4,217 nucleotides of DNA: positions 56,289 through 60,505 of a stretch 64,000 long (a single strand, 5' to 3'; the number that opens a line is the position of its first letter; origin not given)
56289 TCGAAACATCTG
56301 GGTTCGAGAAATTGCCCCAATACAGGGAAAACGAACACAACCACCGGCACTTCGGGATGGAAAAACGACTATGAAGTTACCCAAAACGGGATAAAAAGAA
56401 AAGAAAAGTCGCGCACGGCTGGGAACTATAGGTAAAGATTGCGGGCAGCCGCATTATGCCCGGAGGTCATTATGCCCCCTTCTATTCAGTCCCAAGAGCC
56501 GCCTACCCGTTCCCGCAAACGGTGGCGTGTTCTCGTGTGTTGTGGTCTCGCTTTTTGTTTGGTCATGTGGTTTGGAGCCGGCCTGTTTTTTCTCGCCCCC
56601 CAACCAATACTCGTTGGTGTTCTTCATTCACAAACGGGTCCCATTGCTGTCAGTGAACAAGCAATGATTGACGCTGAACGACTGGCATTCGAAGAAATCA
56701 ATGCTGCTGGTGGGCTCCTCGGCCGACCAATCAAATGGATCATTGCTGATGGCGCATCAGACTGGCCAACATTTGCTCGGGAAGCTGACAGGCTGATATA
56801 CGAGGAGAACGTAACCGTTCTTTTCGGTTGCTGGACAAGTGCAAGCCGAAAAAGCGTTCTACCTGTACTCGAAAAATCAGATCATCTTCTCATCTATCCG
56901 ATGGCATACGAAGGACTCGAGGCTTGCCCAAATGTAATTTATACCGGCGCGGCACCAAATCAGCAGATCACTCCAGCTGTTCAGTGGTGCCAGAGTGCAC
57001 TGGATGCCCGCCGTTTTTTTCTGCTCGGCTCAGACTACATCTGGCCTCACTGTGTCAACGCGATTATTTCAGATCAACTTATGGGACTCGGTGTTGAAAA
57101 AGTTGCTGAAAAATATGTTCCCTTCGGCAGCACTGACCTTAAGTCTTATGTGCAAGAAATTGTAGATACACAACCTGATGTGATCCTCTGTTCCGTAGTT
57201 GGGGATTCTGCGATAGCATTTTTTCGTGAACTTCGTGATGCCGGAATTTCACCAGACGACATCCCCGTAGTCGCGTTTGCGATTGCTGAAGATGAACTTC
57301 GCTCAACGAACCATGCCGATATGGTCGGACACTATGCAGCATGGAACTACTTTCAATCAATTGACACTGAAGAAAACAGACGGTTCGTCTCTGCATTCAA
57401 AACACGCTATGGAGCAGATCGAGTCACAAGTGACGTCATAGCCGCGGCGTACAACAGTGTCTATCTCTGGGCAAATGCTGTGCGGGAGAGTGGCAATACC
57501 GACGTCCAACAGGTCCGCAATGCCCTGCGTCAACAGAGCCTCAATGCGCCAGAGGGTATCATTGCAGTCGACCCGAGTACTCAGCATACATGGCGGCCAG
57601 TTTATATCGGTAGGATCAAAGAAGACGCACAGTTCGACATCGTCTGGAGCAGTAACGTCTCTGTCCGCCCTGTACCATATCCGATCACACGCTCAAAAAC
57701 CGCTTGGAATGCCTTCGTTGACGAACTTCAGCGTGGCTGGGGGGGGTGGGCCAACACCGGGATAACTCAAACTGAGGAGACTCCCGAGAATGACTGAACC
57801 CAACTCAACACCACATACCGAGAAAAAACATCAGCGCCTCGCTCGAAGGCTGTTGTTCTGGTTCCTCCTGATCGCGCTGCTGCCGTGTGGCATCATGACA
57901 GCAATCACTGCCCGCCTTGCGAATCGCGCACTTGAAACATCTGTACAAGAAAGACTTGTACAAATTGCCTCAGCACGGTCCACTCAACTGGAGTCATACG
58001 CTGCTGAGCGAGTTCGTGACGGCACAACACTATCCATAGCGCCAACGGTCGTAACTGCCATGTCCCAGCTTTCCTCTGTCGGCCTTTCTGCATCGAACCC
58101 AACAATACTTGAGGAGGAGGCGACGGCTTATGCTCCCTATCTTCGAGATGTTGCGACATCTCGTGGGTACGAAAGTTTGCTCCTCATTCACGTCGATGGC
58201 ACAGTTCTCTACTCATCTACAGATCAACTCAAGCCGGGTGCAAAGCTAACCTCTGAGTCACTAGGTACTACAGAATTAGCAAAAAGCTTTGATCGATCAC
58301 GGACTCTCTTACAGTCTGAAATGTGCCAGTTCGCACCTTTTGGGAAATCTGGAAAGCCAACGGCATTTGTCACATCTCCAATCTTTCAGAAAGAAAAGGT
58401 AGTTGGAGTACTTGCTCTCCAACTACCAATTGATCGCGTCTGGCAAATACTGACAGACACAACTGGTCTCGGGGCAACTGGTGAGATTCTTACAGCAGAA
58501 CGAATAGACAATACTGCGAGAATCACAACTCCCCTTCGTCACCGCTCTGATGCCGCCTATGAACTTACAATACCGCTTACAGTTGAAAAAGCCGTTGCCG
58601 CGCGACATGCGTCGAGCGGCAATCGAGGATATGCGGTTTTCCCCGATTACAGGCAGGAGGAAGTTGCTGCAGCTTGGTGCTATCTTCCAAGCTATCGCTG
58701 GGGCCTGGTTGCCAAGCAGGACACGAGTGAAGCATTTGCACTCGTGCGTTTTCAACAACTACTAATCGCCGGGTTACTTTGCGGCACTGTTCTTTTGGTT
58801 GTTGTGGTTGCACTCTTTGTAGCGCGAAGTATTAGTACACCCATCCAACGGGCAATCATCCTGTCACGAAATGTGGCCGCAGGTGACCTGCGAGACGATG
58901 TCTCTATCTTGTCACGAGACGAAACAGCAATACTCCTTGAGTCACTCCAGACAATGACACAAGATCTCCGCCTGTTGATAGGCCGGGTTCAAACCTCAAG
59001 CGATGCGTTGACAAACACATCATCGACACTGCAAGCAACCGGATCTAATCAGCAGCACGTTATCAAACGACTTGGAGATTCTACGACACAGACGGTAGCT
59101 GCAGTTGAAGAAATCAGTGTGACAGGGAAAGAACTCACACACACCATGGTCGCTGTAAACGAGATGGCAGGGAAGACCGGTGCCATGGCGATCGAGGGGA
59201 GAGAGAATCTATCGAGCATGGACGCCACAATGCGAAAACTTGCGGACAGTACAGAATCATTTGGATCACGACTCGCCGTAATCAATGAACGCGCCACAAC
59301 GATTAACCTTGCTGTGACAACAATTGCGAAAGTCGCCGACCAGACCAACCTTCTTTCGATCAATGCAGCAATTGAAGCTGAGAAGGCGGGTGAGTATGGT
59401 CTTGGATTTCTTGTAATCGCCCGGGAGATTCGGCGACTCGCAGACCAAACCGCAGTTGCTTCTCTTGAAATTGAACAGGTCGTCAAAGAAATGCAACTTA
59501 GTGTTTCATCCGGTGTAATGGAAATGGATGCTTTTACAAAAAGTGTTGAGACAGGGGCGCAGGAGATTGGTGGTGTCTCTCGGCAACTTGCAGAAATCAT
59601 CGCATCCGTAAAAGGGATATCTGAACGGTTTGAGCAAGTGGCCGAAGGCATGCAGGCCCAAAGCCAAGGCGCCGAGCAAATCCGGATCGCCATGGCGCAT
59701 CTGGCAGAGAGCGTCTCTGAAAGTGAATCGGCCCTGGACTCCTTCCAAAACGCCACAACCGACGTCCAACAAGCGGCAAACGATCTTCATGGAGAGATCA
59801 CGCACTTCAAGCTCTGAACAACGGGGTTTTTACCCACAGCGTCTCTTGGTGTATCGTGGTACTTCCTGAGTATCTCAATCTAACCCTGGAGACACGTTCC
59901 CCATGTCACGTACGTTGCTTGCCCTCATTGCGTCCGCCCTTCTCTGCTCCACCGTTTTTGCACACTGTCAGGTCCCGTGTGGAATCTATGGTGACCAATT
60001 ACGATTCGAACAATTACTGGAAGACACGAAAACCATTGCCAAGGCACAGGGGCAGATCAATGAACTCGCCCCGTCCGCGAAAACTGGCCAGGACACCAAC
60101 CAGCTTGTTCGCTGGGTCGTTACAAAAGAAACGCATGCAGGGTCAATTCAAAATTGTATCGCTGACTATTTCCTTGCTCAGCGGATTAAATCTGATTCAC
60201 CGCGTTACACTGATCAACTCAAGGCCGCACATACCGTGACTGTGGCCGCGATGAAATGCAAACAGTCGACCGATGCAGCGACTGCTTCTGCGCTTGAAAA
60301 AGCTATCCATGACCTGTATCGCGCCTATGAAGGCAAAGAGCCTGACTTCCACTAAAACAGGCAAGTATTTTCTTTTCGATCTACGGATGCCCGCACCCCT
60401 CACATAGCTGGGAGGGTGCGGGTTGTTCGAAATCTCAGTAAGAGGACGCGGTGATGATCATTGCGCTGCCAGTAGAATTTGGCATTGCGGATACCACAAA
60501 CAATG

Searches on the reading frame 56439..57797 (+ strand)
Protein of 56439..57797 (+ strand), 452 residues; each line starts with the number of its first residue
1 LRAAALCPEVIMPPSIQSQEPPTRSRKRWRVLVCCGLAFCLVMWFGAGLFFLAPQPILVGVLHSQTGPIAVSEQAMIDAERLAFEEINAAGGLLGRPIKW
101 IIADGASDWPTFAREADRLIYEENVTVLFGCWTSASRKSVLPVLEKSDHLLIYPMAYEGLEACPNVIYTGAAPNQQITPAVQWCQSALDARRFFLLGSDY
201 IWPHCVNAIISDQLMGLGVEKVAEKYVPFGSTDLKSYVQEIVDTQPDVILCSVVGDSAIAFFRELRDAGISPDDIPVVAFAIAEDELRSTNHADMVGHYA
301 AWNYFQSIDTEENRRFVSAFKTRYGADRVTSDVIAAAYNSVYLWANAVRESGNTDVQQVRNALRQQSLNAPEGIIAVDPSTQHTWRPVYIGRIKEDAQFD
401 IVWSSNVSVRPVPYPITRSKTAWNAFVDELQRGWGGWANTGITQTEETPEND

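Call 74: search_protein_families(library=pfam, proteins=[window:56439-57797:+], max_evalue=0.00001)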
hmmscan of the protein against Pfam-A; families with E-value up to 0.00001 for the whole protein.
window:56439-57797:+ (452 aa): 3 families
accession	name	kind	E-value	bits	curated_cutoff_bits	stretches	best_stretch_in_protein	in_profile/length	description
PF13433.12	Peripla_BP_5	-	3.2e-151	504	27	1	58-419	2-362/363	Periplasmic binding protein domain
PF13458.12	Peripla_BP_6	-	1e-83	282.3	31.7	1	56-397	1-342/343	Periplasmic binding protein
PF01094.35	ANF_receptor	-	4e-07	29.9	25.4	1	79-363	5-304/353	Receptor family ligand binding region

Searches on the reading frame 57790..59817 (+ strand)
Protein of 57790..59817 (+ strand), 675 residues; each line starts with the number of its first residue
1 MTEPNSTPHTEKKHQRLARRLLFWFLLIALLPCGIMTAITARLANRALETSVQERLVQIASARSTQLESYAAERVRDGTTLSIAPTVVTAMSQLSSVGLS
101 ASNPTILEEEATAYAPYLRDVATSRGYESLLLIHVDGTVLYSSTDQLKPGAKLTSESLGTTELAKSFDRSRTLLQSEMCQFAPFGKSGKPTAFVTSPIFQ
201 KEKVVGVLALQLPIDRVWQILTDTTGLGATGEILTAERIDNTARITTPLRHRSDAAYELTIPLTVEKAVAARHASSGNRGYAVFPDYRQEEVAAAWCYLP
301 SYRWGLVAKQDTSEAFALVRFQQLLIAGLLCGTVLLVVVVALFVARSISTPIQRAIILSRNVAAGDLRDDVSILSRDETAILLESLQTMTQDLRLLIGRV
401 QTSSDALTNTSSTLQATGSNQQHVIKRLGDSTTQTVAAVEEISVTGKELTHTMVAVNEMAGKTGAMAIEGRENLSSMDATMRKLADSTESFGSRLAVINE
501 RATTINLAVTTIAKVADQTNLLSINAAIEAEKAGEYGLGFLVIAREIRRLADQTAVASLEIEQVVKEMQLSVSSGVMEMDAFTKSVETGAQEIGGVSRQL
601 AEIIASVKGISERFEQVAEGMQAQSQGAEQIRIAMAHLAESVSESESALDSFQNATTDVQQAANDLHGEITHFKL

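Call 74: search_protein_families(library=pfam, proteins=[window:57790-59817:+], max_evalue=0.00001)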
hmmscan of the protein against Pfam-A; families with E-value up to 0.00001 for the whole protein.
window:57790-59817:+ (675 aa): 3 families
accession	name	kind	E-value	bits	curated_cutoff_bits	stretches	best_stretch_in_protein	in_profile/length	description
PF00015.26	MCPsignal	-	9.2e-29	100.9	34.6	1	458-640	2-170/172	Methyl-accepting chemotaxis protein (MCP) signalling domain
PF02743.24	dCache_1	-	3.1e-10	40.4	45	1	46-232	1-169/240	Cache domain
PF00672.30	HAMP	-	1.9e-06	28.5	25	1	343-394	1-52/53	HAMP domain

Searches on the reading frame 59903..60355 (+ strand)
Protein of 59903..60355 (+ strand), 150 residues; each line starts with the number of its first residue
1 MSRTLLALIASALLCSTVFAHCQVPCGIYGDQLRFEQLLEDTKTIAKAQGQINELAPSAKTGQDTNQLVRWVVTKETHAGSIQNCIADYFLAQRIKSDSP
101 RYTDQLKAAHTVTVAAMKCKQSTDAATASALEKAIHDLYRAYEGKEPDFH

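Call 74: search_protein_families(library=pfam, proteins=[window:59903-60355:+], max_evalue=0.00001)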
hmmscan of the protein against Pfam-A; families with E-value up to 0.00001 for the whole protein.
window:59903-60355:+ (150 aa): 1 family
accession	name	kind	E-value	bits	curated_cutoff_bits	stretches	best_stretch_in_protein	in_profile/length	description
PF09055.16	Sod_Ni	-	1.3e-32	113.5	25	1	17-143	2-124/127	Nickel-containing superoxide dismutase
